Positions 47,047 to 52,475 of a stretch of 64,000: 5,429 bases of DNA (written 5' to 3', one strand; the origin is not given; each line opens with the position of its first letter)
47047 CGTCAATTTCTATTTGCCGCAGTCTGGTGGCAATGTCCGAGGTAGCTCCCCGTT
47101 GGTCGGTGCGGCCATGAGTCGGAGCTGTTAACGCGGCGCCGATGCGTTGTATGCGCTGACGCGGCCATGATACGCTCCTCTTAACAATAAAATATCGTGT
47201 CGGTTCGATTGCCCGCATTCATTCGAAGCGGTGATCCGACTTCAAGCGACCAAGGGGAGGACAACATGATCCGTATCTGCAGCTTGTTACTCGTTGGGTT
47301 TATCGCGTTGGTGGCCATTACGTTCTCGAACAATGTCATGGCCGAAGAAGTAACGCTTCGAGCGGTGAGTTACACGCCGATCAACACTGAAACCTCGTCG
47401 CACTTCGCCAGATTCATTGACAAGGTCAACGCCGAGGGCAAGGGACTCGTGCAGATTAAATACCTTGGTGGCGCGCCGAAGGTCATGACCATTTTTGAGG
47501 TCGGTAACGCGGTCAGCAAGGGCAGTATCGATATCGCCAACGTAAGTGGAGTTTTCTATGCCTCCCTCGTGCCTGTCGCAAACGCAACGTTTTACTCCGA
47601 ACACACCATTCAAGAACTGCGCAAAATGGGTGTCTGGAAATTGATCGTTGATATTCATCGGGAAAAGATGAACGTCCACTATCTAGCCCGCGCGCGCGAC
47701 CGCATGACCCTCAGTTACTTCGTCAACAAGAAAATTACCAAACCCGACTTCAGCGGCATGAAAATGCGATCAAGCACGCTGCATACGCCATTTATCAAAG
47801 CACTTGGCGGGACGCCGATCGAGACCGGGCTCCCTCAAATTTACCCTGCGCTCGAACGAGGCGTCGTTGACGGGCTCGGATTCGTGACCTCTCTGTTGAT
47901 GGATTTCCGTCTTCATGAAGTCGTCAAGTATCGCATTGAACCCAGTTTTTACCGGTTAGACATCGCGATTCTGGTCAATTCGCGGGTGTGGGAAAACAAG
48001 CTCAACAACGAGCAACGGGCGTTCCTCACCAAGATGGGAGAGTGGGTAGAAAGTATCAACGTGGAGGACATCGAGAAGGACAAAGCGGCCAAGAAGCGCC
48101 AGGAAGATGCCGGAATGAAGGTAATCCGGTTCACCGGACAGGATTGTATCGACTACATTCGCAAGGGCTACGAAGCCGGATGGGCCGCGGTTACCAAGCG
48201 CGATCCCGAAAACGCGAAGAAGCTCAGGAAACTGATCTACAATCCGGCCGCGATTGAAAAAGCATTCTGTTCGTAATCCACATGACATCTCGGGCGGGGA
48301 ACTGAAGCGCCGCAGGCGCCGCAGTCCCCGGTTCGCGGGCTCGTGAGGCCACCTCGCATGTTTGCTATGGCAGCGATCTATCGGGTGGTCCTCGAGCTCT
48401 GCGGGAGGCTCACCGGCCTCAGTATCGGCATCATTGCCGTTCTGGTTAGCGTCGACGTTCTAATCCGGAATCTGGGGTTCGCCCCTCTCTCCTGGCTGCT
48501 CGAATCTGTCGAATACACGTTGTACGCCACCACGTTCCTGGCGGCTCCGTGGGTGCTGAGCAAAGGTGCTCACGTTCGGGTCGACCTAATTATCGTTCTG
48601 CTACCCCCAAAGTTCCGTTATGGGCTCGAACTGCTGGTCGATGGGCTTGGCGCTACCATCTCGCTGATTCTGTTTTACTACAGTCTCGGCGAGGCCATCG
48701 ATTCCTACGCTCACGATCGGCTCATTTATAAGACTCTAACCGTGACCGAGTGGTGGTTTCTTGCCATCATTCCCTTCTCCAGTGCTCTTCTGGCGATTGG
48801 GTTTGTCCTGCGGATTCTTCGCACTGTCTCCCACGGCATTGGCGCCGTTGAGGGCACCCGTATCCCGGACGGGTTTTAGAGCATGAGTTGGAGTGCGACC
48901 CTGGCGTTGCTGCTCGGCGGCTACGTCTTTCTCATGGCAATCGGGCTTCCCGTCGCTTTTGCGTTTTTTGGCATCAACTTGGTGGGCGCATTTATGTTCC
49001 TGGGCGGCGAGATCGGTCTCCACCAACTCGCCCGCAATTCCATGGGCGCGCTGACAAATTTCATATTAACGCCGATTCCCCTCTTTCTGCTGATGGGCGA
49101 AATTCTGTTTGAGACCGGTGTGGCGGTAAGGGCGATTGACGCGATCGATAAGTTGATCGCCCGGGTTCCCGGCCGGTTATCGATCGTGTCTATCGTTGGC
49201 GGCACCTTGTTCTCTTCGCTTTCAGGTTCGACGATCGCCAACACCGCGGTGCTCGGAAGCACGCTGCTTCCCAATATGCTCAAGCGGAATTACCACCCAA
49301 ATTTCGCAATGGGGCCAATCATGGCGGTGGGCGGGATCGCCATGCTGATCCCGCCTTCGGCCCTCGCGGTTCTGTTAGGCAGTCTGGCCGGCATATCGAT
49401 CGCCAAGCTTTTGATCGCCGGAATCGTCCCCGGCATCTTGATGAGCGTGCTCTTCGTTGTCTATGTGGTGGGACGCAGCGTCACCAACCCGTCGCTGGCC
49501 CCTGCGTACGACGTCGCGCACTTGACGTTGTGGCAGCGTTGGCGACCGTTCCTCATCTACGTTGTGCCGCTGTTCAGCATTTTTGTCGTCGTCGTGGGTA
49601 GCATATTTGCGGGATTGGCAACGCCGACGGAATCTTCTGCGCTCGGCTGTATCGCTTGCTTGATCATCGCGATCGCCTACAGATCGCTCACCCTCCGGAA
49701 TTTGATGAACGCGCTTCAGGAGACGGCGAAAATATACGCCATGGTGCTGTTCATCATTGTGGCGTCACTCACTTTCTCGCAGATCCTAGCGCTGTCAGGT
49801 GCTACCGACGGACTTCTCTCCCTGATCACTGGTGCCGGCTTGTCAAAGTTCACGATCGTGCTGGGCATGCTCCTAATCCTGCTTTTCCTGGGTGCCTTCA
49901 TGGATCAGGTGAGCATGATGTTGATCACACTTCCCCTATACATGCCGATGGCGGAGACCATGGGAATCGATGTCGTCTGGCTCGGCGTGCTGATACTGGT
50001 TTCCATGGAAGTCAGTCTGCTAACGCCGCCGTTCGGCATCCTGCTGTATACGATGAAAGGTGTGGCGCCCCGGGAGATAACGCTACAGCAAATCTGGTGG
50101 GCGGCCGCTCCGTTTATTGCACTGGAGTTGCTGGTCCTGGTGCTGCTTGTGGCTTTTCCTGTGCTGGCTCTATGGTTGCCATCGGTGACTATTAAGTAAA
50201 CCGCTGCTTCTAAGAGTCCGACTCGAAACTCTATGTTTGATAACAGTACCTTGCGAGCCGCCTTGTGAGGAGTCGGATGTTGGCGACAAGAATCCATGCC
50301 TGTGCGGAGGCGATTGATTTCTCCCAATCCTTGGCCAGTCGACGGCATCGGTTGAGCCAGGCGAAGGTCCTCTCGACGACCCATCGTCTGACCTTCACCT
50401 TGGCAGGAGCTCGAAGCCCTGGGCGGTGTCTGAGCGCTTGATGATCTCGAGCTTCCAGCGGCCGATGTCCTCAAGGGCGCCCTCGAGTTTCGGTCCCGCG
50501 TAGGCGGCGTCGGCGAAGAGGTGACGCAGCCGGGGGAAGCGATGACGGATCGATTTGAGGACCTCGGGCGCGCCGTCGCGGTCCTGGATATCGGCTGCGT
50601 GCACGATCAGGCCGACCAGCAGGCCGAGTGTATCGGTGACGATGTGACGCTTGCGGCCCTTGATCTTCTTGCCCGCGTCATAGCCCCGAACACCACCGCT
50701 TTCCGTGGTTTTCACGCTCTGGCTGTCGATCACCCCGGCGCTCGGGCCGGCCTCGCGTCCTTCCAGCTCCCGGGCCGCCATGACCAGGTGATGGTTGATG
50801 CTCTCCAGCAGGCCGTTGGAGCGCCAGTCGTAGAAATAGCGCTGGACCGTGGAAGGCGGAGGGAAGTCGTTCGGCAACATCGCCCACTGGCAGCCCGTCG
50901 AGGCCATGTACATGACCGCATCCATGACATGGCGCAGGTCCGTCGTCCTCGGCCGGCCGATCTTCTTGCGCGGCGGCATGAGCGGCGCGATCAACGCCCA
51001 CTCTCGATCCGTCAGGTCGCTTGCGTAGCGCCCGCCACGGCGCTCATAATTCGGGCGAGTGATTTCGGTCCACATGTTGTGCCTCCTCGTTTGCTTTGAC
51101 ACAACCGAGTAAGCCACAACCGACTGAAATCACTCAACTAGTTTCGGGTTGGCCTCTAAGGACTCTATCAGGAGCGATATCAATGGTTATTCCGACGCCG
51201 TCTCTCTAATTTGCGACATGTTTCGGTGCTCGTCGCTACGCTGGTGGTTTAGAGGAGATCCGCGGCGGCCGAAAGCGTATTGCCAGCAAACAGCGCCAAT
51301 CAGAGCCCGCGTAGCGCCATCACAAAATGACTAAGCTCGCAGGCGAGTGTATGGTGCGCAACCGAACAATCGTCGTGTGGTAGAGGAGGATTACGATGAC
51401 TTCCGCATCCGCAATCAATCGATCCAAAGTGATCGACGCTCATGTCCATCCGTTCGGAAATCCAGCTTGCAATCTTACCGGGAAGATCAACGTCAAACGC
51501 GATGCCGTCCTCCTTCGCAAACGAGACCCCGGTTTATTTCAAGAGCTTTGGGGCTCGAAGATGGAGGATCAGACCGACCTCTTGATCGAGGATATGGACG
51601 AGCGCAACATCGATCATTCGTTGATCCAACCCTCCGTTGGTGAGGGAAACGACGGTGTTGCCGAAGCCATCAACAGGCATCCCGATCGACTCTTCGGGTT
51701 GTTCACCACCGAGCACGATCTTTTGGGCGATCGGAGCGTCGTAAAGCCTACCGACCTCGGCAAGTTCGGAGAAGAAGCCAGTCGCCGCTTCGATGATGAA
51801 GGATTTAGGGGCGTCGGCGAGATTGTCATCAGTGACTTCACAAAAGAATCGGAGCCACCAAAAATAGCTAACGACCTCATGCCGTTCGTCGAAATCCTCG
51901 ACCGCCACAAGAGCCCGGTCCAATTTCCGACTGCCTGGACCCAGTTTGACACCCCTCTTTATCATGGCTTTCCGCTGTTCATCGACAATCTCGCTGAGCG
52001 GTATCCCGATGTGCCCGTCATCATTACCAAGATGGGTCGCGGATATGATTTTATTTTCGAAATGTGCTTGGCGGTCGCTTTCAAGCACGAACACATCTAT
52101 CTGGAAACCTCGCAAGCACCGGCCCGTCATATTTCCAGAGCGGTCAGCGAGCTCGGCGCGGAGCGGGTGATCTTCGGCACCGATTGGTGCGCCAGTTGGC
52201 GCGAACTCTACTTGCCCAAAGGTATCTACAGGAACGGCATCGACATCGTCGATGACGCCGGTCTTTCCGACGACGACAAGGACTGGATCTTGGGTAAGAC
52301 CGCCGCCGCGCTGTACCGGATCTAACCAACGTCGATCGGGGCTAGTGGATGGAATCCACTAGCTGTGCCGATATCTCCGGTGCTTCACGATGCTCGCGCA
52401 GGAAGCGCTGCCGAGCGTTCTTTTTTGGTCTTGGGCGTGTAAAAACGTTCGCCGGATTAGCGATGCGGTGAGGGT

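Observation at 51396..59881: Expanded family of PF04909 amidohydrolase-2 genes, including a three-member close paralogue set straddling an IS cluster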

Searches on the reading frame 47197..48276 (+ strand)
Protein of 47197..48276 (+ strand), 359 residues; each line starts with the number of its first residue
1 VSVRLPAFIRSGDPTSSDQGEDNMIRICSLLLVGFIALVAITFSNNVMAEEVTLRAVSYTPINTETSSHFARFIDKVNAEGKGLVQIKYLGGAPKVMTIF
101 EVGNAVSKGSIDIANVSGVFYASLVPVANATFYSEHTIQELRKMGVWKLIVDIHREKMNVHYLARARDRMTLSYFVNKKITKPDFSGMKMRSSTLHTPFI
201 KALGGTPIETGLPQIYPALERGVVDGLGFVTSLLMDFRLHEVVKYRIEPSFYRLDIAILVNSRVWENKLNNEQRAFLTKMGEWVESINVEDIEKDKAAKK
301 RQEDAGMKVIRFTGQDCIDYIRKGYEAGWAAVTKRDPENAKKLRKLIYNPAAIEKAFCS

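Call 8: search_protein_families(library=pfam, proteins=[window:47197-48276:+], max_evalue=0.001)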
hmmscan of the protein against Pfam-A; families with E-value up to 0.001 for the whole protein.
window:47197-48276:+ (359 aa): 1 family
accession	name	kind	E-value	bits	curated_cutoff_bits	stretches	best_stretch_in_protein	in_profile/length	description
PF03480.18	DctP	-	1.6e-23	83.9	23.4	1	69-316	14-267/286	Bacterial extracellular solute-binding protein, family 7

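Call 25: search_protein_families(library=ncbifam, proteins=[window:47197-48276:+], max_evalue=0.00001)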
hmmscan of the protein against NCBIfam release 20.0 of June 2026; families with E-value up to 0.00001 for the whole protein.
window:47197-48276:+ (359 aa): 2 families
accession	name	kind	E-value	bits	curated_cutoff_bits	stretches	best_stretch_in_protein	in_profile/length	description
NF037995.1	TRAP_S1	subfamily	3.4e-15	56.1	50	1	171-315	118-266/271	TRAP transporter substrate-binding protein DctP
TIGR00787.1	dctP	subfamily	5e-15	55.6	175.05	1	177-291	125-241/257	DctP family TRAP transporter solute-binding subunit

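Call 45: search_solved_structures(query=window:47197-48273:+, max_evalue=0.00001)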
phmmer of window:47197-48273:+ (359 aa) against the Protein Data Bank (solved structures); distinct sequences matched with E-value up to 0.00001: 27.
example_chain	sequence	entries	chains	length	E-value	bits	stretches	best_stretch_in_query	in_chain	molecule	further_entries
4mnc_A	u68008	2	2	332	9.5e-60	205.8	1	34-347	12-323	TRAP dicarboxylate transporter-DctP subunit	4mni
4n6d_A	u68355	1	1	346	1.4e-12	50.7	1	31-295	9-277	TRAP dicarboxylate transporter-DctP subunit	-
4pfb_A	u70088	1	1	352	1.4e-10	44.2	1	63-300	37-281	C4-dicarboxylate-binding protein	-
2zzv_A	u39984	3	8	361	5.4e-10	42.2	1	62-325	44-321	ABC transporter, solute-binding protein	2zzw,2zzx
5i5p_A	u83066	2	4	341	4.2e-09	39.3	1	51-267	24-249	TRAP TRANSPORTER SOLUTE BINDING PROTEIN | TRAP solute Binding Protein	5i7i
4o8m_A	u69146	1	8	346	4.5e-09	39.2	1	127-277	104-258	TRAP dicarboxylate transporter, DctP subunit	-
4p56_A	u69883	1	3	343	8.2e-09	38.3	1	104-334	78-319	Putative extracellular solute-binding protein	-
4pgn_A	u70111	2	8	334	1e-08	38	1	50-271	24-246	Extracellular solute-binding protein, family 7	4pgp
4nap_A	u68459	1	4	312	1.3e-08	37.6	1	51-272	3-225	Extracellular solute-binding protein, family 7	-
5iga_A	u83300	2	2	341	2.1e-08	37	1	180-268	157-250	TRAP TRANSPORTER SOLUTE BINDING PROTEIN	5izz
4ovt_A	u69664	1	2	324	8.4e-08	35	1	175-311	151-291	TRAP dicarboxylate transporter, DctP subunit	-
8t9t_A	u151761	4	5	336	2e-07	33.7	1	181-313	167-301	Isethionate-binding periplasmic protein DctP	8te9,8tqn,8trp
9dsy_A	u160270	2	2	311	2.6e-07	33.4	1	176-319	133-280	C4-dicarboxylate-binding periplasmic protein DctP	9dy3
4n8g_A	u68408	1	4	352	3.6e-07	32.9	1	106-327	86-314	TRAP dicarboxylate transporter, DctP subunit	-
7nqg_AAA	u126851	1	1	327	4e-07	32.8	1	178-279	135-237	TrapT family, dctP subunit, C4-dicarboxylate periplasmic binding protein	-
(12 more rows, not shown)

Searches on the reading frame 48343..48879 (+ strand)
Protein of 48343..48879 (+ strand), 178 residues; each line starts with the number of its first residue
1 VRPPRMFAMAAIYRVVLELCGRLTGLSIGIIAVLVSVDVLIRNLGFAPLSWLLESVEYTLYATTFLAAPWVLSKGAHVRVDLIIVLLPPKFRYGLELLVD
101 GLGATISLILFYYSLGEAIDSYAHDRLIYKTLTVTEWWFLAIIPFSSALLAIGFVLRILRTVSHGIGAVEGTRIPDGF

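Call 8: search_protein_families(library=pfam, proteins=[window:48343-48879:+], max_evalue=0.001)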
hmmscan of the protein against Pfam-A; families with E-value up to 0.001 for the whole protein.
window:48343-48879:+ (178 aa): 1 family
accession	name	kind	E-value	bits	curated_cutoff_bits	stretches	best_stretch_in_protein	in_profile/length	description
PF04290.18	DctQ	-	1.8e-22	80.1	28.3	1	31-162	1-130/132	Tripartite ATP-independent periplasmic transporters, DctQ component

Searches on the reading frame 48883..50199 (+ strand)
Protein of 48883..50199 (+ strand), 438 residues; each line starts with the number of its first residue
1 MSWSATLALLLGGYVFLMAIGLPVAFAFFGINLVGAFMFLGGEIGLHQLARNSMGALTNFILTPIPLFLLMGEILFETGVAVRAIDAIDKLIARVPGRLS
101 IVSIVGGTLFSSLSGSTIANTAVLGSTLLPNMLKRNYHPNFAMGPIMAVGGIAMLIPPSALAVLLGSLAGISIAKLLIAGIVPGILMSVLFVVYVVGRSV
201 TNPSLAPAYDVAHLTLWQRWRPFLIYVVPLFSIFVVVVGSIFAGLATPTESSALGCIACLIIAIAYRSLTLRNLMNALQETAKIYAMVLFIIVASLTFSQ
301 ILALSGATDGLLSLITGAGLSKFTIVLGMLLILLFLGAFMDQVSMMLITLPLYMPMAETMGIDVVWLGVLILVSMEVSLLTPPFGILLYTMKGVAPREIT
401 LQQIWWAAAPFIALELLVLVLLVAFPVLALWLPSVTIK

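Call 8: search_protein_families(library=pfam, proteins=[window:48883-50199:+], max_evalue=0.001)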
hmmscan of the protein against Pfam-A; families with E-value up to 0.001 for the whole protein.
window:48883-50199:+ (438 aa): 1 family
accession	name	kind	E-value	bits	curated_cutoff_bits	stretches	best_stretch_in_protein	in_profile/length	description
PF06808.19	DctM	-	5.5e-78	263.1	23.8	1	14-427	4-412/413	Tripartite ATP-independent periplasmic transporter, DctM component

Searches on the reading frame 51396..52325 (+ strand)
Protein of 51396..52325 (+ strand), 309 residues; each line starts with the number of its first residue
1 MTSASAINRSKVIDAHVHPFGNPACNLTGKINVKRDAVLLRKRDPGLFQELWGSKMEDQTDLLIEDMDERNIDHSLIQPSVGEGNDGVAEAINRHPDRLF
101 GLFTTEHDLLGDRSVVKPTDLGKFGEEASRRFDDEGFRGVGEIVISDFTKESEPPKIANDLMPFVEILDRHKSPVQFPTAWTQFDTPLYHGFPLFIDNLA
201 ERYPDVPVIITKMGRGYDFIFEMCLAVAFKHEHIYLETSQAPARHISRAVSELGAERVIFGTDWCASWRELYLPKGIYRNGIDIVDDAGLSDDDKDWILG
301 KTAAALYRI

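Call 7: search_protein_families(library=pfam, proteins=[window:51396-52325:+], max_evalue=0.01)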
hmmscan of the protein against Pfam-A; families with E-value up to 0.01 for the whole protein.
window:51396-52325:+ (309 aa): 1 family
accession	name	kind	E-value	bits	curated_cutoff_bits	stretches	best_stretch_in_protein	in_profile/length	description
PF04909.20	Amidohydro_2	-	2.9e-23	83.5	26.4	1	13-309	1-289/289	Amidohydrolase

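Call 25: search_protein_families(library=ncbifam, proteins=[window:51396-52322:+], max_evalue=0.00001)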
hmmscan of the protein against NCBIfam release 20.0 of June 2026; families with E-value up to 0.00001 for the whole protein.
window:51396-52322:+ (309 aa): 0 families

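Call 79: list_cluster_members(proteins=[window:51396-52322:+, window:57961-58872:+, window:58925-59878:+, P0014, P0055, P0007])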
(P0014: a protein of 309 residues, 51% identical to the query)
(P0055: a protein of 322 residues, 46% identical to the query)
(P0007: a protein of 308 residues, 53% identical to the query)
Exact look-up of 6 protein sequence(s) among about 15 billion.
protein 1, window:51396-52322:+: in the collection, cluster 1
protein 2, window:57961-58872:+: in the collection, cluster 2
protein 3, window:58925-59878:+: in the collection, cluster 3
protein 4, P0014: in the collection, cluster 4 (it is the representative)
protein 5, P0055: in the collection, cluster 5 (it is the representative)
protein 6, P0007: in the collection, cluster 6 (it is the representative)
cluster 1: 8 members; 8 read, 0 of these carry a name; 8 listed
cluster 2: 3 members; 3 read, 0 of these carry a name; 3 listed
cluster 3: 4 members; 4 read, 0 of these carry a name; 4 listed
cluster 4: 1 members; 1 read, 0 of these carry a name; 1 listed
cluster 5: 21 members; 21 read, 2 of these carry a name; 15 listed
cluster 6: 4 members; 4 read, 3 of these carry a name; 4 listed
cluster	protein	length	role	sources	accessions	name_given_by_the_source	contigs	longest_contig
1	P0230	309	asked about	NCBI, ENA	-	-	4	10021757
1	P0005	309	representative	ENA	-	-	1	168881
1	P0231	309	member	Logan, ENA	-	-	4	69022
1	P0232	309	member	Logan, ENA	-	-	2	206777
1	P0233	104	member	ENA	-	-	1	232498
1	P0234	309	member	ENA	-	-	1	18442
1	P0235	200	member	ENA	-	-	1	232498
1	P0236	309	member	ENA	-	-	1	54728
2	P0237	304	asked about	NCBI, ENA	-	-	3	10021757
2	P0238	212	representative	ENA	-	-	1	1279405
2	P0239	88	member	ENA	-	-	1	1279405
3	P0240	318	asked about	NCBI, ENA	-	-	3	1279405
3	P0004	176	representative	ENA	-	-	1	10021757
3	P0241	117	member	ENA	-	-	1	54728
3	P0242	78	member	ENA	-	-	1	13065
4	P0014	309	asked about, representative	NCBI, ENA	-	-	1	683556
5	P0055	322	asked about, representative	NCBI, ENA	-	-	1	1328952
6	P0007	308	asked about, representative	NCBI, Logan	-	-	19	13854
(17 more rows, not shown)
